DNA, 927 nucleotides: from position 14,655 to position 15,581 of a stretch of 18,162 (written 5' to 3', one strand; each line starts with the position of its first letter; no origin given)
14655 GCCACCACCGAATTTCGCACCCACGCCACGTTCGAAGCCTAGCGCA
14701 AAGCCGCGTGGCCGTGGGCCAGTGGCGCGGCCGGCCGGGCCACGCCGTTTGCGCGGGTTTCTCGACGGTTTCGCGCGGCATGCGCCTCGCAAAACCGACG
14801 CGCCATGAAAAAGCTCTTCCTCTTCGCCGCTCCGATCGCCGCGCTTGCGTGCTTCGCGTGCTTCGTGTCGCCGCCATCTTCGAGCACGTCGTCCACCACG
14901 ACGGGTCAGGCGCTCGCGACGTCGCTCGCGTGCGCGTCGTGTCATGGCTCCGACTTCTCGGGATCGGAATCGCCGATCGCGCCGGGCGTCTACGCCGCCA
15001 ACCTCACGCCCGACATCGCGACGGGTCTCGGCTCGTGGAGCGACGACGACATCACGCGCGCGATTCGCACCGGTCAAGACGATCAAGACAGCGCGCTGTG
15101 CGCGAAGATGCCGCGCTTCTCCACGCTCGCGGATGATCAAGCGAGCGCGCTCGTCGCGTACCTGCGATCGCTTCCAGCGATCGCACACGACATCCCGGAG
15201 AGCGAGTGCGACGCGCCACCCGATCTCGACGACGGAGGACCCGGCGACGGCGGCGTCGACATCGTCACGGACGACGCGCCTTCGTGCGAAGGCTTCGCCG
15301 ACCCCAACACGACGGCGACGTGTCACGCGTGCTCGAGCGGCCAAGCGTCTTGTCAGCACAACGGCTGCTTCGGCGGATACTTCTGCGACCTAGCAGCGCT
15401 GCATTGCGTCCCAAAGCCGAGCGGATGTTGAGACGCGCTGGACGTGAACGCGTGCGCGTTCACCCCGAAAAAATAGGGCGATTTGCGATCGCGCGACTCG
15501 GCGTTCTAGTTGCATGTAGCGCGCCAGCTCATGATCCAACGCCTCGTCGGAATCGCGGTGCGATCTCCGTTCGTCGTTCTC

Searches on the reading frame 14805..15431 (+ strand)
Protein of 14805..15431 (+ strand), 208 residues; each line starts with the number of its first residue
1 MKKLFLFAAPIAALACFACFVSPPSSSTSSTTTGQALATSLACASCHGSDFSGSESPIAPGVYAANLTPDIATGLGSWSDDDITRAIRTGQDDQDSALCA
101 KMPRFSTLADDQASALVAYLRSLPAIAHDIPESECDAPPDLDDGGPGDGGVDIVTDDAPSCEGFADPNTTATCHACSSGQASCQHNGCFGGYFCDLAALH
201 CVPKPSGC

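Call 16: find_encoding_contigs(protein=window:14805-15431:+, flank=10000, max_places=5)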
Protein window:14805-15431:+ (208 aa): 1 contig read that carries it; 1 place shown.
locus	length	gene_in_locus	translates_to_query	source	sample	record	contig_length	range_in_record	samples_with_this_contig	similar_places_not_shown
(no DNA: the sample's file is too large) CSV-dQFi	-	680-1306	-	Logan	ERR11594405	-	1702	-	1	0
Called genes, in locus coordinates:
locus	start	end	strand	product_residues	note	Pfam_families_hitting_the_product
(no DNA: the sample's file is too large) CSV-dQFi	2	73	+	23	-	?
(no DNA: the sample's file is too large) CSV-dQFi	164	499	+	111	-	-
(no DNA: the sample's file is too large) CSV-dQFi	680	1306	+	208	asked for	PF00034:Cytochrom_C, PF13442:Cytochrome_CBB3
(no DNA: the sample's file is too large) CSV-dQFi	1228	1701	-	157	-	?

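Call 33: list_cluster_members(proteins=[window:14805-15431:+, window:13241-14683:-, window:9458-10495:+, window:8782-9453:+, window:3052-4233:-, window:10518-11309:+])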
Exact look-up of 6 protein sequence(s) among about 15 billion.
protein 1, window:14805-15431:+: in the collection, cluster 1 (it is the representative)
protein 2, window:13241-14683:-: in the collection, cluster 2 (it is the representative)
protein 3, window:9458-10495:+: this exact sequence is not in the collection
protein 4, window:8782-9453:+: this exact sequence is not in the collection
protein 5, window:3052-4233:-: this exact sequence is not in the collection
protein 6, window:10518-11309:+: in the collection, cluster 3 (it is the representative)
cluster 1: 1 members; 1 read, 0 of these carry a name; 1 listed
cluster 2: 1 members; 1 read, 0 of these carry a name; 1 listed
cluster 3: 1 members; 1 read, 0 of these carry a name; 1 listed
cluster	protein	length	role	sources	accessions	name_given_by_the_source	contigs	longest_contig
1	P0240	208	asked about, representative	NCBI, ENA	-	-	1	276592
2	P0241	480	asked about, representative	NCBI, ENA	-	-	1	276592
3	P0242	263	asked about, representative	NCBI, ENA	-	-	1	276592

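Call 39: search_protein_families(library=pfam, proteins=[window:14805-15431:+], max_evalue=0.0001)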
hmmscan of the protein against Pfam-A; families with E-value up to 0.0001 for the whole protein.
window:14805-15431:+ (208 aa): 2 families
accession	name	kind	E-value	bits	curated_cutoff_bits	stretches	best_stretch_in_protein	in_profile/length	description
PF00034.26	Cytochrom_C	-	9.6e-09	36.9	21.3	1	33-123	3-89/90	Cytochrome c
PF13442.11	Cytochrome_CBB3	-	1.9e-08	34.9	27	1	31-120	3-68/68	Cytochrome C oxidase, cbb3-type, subunit III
